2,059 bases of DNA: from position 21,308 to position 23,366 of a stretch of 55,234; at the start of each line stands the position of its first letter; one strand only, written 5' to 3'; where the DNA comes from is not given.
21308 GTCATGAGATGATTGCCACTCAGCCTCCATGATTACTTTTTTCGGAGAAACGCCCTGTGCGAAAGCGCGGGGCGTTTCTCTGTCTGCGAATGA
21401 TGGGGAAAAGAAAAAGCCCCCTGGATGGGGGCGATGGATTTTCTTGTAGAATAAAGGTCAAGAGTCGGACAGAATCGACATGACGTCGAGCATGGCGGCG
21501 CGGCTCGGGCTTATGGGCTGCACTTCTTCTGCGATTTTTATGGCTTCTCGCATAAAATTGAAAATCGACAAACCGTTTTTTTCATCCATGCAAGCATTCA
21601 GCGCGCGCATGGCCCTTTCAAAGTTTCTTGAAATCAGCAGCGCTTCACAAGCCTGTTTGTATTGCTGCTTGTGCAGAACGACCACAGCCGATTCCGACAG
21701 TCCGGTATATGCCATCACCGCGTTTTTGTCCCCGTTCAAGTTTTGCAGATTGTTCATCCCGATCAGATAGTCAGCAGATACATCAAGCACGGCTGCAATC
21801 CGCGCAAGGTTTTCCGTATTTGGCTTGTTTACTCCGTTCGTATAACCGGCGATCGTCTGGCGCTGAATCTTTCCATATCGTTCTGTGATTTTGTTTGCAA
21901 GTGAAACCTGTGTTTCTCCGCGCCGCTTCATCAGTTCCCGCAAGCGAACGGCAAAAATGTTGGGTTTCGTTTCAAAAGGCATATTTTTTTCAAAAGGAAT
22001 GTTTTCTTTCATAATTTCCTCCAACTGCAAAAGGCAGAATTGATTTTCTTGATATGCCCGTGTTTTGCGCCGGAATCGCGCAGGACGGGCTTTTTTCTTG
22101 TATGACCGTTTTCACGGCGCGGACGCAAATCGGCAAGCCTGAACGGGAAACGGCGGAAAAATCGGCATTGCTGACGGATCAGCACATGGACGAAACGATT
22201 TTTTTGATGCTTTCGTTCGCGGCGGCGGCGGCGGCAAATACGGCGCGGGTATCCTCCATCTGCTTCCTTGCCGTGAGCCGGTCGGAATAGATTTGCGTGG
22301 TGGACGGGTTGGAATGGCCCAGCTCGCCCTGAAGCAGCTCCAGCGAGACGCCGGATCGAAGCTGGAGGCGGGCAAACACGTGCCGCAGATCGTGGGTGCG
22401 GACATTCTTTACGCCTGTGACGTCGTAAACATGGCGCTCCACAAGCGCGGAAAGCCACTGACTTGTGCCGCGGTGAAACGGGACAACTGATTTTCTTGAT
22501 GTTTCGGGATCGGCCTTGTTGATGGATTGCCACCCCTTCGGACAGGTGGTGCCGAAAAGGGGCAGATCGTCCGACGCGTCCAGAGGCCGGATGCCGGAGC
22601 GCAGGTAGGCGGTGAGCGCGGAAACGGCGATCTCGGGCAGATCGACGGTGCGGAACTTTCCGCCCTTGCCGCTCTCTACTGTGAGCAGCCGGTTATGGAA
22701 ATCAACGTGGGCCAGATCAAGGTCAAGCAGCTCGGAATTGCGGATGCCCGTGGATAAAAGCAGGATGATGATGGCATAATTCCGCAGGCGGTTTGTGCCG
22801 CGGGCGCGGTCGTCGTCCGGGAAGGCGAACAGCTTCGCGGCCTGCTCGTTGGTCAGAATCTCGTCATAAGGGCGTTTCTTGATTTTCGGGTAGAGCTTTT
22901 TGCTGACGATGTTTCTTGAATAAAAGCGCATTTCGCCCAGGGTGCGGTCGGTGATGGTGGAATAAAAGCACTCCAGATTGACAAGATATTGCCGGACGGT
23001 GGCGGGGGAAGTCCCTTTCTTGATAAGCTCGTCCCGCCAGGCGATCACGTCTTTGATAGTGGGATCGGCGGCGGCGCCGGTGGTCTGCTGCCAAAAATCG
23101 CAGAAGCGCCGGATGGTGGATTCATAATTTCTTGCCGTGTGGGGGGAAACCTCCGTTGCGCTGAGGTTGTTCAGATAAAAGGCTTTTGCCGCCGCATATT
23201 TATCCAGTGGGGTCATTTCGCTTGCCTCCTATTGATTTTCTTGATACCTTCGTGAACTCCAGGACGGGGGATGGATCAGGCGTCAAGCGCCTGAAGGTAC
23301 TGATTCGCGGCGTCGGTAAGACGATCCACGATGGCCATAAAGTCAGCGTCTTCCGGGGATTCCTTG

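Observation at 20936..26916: Strand-specific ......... box kept at the gene-start junctions of the leftward accessory operon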

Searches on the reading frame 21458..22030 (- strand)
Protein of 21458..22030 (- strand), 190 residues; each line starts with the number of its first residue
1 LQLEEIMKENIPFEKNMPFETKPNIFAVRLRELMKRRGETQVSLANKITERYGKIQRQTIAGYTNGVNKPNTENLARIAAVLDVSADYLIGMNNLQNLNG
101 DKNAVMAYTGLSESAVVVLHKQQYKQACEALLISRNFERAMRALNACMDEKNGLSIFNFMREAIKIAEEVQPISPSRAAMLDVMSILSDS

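Call 7: search_protein_families(library=pfam, proteins=[window:21458-22030:-], max_evalue=0.01)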
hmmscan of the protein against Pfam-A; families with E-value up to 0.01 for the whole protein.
window:21458-22030:- (190 aa): 4 families
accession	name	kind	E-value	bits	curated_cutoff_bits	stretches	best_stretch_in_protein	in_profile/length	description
PF01381.28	HTH_3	-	3.7e-08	33.7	23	1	30-89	1-55/55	Helix-turn-helix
PF13443.12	HTH_26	-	0.00033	21.3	22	1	29-85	1-53/63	Cro/C1-type HTH DNA-binding domain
PF13560.12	HTH_31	-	0.0025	18.5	27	1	26-87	2-59/64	Helix-turn-helix domain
PF12844.13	HTH_19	-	0.0043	17.4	30.2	1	29-90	3-59/64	Helix-turn-helix domain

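Call 20: find_related_loci(query=window:21458-22012:-, collection=viral_contigs, flank=10000)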
Query window:21458-22012:- (184 aa) in viral_contigs; peptide patterns used: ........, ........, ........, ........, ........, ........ (x = any residue, [..] = any of these).
8 stretches matched a pattern, but none encodes a relative of the query by tblastn (E <= 1e-3).

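Call 40: find_homologous_proteins(query=window:21458-22012:-, max_evalue=1e-10)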
Query window:21458-22012:- (184 aa): 4 proteins with E <= 1e-10 among 74 candidates.
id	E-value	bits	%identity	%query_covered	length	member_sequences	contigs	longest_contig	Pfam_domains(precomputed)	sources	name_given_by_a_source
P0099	3.7e-93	328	90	91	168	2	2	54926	PF01381.29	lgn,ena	-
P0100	7.3e-83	294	81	96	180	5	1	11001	PF01381.29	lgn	-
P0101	8.6e-57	210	68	84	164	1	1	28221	PF01381.29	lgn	-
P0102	3.6e-45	172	61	71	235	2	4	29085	PF01381.29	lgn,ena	-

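Call 41: find_encoding_contigs(protein=P0099, flank=10000, max_places=4)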
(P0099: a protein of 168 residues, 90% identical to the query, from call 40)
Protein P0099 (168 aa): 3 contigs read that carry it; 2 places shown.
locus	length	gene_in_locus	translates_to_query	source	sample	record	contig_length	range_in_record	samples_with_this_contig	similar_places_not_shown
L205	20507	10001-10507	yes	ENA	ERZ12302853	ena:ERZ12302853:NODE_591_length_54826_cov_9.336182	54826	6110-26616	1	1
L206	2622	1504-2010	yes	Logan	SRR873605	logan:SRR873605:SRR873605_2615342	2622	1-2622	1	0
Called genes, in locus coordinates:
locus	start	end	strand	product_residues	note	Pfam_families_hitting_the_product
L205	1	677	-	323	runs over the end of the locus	PF01555:N6_N4_Mtase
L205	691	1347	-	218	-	PF01555:N6_N4_Mtase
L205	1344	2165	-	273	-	-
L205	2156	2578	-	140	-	PF01464:SLT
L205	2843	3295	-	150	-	-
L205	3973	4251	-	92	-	-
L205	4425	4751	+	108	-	-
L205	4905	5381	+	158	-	-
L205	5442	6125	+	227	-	-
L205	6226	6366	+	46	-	-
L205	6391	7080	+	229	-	-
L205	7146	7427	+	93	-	-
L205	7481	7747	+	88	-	-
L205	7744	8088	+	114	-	-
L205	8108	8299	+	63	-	-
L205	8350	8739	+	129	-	-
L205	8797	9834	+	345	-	PF02899:Phage_int_SAM_1, PF13495:Phage_int_SAM_4, PF00589:Phage_integrase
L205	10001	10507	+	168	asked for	PF01381:HTH_3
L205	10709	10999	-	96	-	-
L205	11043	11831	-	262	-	PF12850:Metallophos_2 (weak), PF00149:Metallophos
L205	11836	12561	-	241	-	-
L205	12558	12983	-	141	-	PF09682:Phage_holin_6_1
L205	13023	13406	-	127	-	-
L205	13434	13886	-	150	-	-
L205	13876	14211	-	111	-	-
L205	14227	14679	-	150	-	-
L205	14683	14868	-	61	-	-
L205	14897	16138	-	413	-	-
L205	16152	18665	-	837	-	-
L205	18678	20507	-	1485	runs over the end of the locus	PF10145:PhageMin_Tail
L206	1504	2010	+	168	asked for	PF01381:HTH_3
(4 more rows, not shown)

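Call 42: find_encoding_contigs(protein=P0100, flank=10000, max_places=4)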
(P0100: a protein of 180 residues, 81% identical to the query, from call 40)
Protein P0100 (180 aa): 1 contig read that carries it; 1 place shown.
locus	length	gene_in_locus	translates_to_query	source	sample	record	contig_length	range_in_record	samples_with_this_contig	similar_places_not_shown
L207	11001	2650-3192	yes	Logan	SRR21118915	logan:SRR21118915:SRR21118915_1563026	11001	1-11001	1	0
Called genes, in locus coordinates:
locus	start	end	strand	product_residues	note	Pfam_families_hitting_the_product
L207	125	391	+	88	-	-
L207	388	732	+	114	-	-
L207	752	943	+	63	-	-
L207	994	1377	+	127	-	PF22147:AcrIC5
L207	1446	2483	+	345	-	PF02899:Phage_int_SAM_1, PF13495:Phage_int_SAM_4, PF00589:Phage_integrase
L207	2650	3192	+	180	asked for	PF01381:HTH_3 (weak)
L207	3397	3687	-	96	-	-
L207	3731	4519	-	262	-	PF12850:Metallophos_2 (weak), PF00149:Metallophos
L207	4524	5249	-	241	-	-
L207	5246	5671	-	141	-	PF09682:Phage_holin_6_1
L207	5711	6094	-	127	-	-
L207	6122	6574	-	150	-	-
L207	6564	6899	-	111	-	-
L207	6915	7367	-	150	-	-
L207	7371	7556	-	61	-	-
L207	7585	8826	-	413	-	-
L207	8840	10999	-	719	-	?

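Call 43: find_encoding_contigs(protein=P0102, flank=10000, max_places=4)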
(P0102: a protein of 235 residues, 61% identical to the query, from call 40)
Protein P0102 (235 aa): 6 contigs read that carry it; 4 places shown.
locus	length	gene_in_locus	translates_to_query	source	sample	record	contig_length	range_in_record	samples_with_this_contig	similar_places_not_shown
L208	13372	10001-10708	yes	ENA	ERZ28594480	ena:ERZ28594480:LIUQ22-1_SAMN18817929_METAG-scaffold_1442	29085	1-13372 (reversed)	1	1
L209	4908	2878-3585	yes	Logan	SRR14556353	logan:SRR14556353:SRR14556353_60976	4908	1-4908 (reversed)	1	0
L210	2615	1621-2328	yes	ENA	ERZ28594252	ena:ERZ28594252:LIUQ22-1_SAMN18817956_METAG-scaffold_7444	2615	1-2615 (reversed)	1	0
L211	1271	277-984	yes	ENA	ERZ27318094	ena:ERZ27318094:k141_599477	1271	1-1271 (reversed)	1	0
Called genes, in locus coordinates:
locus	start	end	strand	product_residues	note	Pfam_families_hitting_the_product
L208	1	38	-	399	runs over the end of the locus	PF01926:MMR_HSR1, PF02421:FeoB_N (weak), PF03193:RsgA_GTPase (faint), PF00350:Dynamin_N (faint), PF00009:GTP_EFTU (weak), PF18128:HydF_dimer, PF18133:HydF_tetramer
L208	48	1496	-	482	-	PF04055:Radical_SAM, PF06968:BATS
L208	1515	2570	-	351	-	PF04055:Radical_SAM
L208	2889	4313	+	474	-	PF03951:Gln-synt_N, PF00120:Gln-synt_C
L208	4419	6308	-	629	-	PF00122:E1-E2_ATPase, PF00702:Hydrolase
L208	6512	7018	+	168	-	PF00440:TetR_N, PF14278:TetR_C_8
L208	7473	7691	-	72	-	PF13443:HTH_26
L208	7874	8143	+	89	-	-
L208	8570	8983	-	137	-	-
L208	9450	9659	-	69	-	-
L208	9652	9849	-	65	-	-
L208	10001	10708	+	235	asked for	PF01381:HTH_3 (weak)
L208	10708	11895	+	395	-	PF13102:Phage_int_SAM_5 (faint), PF00589:Phage_integrase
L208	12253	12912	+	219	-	PF01966:HD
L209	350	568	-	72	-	PF13443:HTH_26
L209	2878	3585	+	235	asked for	PF01381:HTH_3 (weak)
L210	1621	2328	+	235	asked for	PF01381:HTH_3 (weak)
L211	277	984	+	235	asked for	PF01381:HTH_3 (weak)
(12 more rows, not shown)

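Call 46: search_protein_families(library=phrogs, proteins=[window:21458-22012:-], max_evalue=0.001)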
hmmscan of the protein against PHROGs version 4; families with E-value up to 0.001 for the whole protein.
window:21458-22012:- (184 aa): 9 families
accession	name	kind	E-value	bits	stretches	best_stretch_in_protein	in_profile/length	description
phrog_8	-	transcription regulation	4.5e-16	60.2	1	16-130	73-150/346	transcriptional regulator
phrog_2967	-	transcription regulation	2e-10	41.6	1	16-89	7-75/225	transcriptional regulator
phrog_3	-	transcription regulation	8.8e-10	39.9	1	10-93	79-155/430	transcriptional repressor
phrog_4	-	transcription regulation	1.9e-09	38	1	16-91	133-199/400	transcriptional repressor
phrog_2439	-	transcription regulation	3.6e-08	33.7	1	23-115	11-88/367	transcriptional regulator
phrog_34939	-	unknown function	1.9e-07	32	1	17-126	7-110/280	-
phrog_3037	-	transcription regulation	1.8e-06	28.9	1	17-97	24-88/189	transcriptional repressor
phrog_2328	-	transcription regulation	1.1e-05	26.3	1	18-101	14-92/128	transcriptional repressor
phrog_7396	-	unknown function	0.00089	20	0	29-93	22-87/227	-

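Call 69: search_protein_families(library=ncbifam, proteins=[window:21458-22012:-], max_evalue=0.001)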
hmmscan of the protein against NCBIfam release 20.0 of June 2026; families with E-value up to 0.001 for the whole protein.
window:21458-22012:- (184 aa): 1 family
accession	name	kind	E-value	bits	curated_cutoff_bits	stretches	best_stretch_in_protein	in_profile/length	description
NF041951.1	phage_RstR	subfamily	1.5e-11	44.5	80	1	20-94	3-73/108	RstR family transcriptional repressor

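Call 101: search_protein_families(library=pfam, proteins=[L207:994-1377:+, L205:8350-8739:+, L205:4425-4751:+], max_evalue=0.01)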
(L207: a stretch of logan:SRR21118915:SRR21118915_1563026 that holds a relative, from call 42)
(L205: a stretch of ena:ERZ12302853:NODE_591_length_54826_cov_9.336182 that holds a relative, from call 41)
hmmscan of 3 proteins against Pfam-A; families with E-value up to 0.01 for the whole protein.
L207:994-1377:+ (127 aa): 1 family
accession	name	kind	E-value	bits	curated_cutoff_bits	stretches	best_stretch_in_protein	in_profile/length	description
PF22147.1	AcrIC5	-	9.9e-12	45.3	27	1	82-125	10-53/53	Anti-CRISPR protein AcrIC5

L205:8350-8739:+ (129 aa): 0 families

L205:4425-4751:+ (108 aa): 0 families

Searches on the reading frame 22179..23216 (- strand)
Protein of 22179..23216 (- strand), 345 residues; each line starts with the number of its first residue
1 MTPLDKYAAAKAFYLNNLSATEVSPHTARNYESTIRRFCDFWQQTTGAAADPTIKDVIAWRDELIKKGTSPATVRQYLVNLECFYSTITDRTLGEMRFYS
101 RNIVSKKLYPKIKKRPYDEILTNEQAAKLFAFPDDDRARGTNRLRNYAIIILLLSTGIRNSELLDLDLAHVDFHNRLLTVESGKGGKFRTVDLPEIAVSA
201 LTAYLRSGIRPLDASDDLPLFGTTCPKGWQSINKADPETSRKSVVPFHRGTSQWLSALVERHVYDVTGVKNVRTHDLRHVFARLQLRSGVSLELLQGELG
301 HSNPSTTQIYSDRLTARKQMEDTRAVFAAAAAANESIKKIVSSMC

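Call 7: search_protein_families(library=pfam, proteins=[window:22179-23216:-], max_evalue=0.01)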
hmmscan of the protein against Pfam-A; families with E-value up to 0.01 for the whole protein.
window:22179-23216:- (345 aa): 4 families
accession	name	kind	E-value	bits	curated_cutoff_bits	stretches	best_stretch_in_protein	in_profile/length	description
PF00589.27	Phage_integrase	-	4.6e-26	92.1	27.1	1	120-313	2-168/172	Phage integrase family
PF02899.23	Phage_int_SAM_1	-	8.1e-10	39.3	22.3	1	14-87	4-78/83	Phage integrase, N-terminal SAM-like domain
PF13495.12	Phage_int_SAM_4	-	4.8e-08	33.7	27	1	17-94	8-84/85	Phage integrase, N-terminal SAM-like domain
PF11922.13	DUF3440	-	0.0088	16.3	25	0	23-89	78-144/182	Domain of unknown function (DUF3440)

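Call 19: find_related_loci(query=window:22179-23216:-, collection=viral_contigs, flank=10000)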
Query window:22179-23216:- (345 aa) in viral_contigs; peptide patterns used: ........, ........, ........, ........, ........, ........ (x = any residue, [..] = any of these).
3 stretches matched a pattern, but none encodes a relative of the query by tblastn (E <= 1e-3).

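Call 21: find_encoding_contigs(protein=window:22179-23216:-, flank=10000, max_places=10)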
Protein window:22179-23216:- (345 aa): no gene with exactly this product is on record in the collection.

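Call 22: find_homologous_proteins(query=window:22179-23216:-, max_evalue=1e-30)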
Query window:22179-23216:- (345 aa): 98 proteins with E <= 1e-30 among 5336 candidates.
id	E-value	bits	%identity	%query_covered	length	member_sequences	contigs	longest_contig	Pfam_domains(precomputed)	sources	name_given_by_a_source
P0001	2.2e-223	758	98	100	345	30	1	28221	PF13495.13,PF00589.28,PF02899.24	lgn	-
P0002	1.1e-89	319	47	100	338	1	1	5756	PF13495.13,PF00589.28,PF02899.24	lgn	-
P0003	1.4e-89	319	52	95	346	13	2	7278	PF13495.13,PF00589.28,PF02899.24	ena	-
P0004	2.6e-88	314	49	95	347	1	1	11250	PF00589.28,PF02899.24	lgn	-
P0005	1.3e-85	306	49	95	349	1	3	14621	PF00589.28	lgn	-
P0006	2.3e-83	298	49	95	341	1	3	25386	PF00589.28,PF02899.24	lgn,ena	-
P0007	2.9e-82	295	50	94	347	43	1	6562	PF13495.13,PF00589.28,PF02899.24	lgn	-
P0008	1.9e-80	289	46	99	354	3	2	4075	PF13495.13,PF00589.28,PF02899.24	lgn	-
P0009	1.2e-79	286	47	95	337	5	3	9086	PF00589.28,PF02899.24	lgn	-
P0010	1.4e-79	286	44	100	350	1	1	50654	PF00589.28,PF02899.24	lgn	-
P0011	4.6e-79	284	45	98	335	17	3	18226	PF13495.13,PF00589.28,PF02899.24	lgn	-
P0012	1.4e-78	283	47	94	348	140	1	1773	PF00589.28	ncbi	-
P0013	2.1e-78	282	47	88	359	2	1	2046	PF00589.28,PF02899.24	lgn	-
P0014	9.3e-78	280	46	97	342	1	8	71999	PF13495.13,PF00589.28,PF02899.24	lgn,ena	-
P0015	1.1e-77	279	45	94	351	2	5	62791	PF13495.13,PF00589.28,PF02899.24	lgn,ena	-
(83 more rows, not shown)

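Call 23: find_encoding_contigs(protein=P0001, flank=10000, max_places=10)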
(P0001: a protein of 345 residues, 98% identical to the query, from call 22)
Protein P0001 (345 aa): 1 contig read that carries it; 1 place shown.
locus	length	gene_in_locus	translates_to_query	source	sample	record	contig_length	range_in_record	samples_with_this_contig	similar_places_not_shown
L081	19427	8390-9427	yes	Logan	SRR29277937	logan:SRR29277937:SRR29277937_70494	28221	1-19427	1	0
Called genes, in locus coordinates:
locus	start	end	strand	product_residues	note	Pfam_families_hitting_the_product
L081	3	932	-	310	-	?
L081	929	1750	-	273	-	-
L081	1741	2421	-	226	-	PF01464:SLT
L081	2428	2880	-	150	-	-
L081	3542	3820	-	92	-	-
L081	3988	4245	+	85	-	-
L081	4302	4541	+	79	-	-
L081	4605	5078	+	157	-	-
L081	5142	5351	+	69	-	-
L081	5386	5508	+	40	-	-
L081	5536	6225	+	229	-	-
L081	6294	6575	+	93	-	-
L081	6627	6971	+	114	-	-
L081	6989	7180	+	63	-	-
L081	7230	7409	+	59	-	-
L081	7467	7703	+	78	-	-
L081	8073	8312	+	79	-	-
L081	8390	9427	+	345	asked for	PF02899:Phage_int_SAM_1, PF13495:Phage_int_SAM_4, PF00589:Phage_integrase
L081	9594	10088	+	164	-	PF01381:HTH_3 (faint)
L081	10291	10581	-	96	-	-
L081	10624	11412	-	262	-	PF12850:Metallophos_2 (weak), PF00149:Metallophos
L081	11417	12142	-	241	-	-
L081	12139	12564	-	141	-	PF09682:Phage_holin_6_1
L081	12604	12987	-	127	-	-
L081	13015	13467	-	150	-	-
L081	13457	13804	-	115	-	-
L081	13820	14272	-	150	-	-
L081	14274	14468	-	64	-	-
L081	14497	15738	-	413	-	-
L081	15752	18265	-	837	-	-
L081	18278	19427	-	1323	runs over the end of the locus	PF10145:PhageMin_Tail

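Call 28: find_encoding_contigs(protein=P0006, flank=10000, max_places=3)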
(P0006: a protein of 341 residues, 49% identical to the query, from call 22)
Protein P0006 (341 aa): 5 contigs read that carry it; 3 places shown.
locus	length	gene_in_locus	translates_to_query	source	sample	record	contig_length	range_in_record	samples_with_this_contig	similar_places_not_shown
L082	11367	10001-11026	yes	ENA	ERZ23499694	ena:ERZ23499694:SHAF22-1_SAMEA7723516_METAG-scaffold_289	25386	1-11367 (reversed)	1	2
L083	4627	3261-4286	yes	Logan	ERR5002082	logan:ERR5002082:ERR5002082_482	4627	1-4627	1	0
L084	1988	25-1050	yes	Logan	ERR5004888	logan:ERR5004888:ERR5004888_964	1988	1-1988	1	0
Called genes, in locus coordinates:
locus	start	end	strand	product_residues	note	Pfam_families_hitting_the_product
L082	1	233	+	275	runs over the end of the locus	PF13240:Zn_Ribbon_1, PF13248:Zn_ribbon_3 (faint), PF24460:DUF7575 (weak)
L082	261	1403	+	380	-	PF00589:Phage_integrase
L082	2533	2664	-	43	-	-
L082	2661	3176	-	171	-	-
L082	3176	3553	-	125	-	-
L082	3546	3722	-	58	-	-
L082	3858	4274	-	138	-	-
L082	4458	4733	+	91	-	-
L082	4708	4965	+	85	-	-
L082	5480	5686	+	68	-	-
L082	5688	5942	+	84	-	-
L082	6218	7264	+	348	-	PF18847:LPD29 (weak)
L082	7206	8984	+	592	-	PF13708:DUF4942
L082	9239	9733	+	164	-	-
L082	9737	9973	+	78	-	-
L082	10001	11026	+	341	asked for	PF02899:Phage_int_SAM_1, PF00589:Phage_integrase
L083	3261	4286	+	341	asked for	PF02899:Phage_int_SAM_1, PF00589:Phage_integrase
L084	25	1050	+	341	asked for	PF02899:Phage_int_SAM_1, PF00589:Phage_integrase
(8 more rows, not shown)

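Call 29: find_encoding_contigs(protein=P0010, flank=10000, max_places=3)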
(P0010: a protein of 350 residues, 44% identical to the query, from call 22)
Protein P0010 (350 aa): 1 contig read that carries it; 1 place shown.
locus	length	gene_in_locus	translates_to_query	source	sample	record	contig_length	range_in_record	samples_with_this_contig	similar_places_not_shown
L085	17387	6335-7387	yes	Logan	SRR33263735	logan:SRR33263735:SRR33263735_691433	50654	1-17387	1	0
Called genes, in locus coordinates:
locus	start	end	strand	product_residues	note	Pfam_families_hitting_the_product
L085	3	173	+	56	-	?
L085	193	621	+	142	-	-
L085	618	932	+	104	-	-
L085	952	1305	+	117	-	-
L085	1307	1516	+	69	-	-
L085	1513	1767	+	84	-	-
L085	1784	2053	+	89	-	PF23455:DUF7129 (faint)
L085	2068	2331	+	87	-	-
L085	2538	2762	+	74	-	-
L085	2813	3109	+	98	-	-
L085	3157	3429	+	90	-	-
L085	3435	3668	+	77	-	-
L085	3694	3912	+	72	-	-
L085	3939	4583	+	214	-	-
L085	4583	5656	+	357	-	PF00266:Aminotran_5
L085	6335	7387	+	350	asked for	PF02899:Phage_int_SAM_1, PF00589:Phage_integrase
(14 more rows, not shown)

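Call 69: search_protein_families(library=ncbifam, proteins=[window:22179-23216:-], max_evalue=0.001)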
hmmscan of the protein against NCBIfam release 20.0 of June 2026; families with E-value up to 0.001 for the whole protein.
window:22179-23216:- (345 aa): 12 families
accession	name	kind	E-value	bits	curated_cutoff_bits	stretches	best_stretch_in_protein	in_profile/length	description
NF040815.2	recomb_XerA_Arch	equivalog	7.1e-41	140.5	220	2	14-207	3-174/263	site-specific tyrosine recombinase/integron integrase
TIGR02224.1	recomb_XerC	equivalog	2.2e-35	122.4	335.15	2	14-215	3-198/295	tyrosine recombinase XerC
TIGR02225.1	recomb_XerD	equivalog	5.6e-34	117.8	329.6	2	14-208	3-187/290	site-specific tyrosine recombinase XerD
NF001399.0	PRK00283.1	subfamily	4.3e-30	105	279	1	14-312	12-282/300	tyrosine recombinase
NF002331.0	PRK01287.1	subfamily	1.8e-22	79.8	371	1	12-211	31-228/365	site-specific tyrosine recombinase XerC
TIGR02249.1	integrase_gron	subfamily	8.6e-22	77.9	265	2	18-204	9-176/315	integron integrase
NF003462.0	PRK05084.1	equivalog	3.5e-19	68.7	267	2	138-207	189-257/360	tyrosine recombinase XerS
NF011946.0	PRK15417.1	equivalog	6.2e-16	58.5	435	1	26-315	32-317/337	integron integrase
NF007370.0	PRK09870.1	subfamily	2.4e-06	27.3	221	0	139-206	27-94/200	tyrosine-type DNA invertase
NF007371.0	PRK09871.1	subfamily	8.8e-05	22.1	222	0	139-190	21-71/198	tyrosine-type DNA invertase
NF040693.1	recomb_GmtY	equivalog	9.4e-05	21.8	340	0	23-166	102-240/441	gamma-mobile-trio recombinase GmtY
NF002685.0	PRK02436.1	equivalog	0.00079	19.3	178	0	149-203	117-169/245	site-specific tyrosine recombinase XerD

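Call 84: search_protein_families(library=phrogs, proteins=[window:22179-23216:-], max_evalue=0.001)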
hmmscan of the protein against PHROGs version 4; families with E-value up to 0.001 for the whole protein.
window:22179-23216:- (345 aa): 5 families
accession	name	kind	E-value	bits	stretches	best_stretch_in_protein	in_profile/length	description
phrog_1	-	integration and excision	5.2e-43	149.2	1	13-319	172-441/611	integrase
phrog_216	-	integration and excision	7.2e-27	95.2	1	74-327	15-238/301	integrase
phrog_5127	-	integration and excision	3.2e-06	27.9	1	55-166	121-234/355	integrase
phrog_7685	-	integration and excision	5.5e-05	23.8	1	267-321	176-230/240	integrase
phrog_35951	-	unknown function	0.0005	21.5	0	266-311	15-60/97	-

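Call 101: search_protein_families(library=pfam, proteins=[L081:5142-5351:+], max_evalue=0.01)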
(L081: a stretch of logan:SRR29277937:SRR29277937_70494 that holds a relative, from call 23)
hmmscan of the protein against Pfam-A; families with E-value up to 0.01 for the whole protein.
L081:5142-5351:+ (69 aa): 0 families
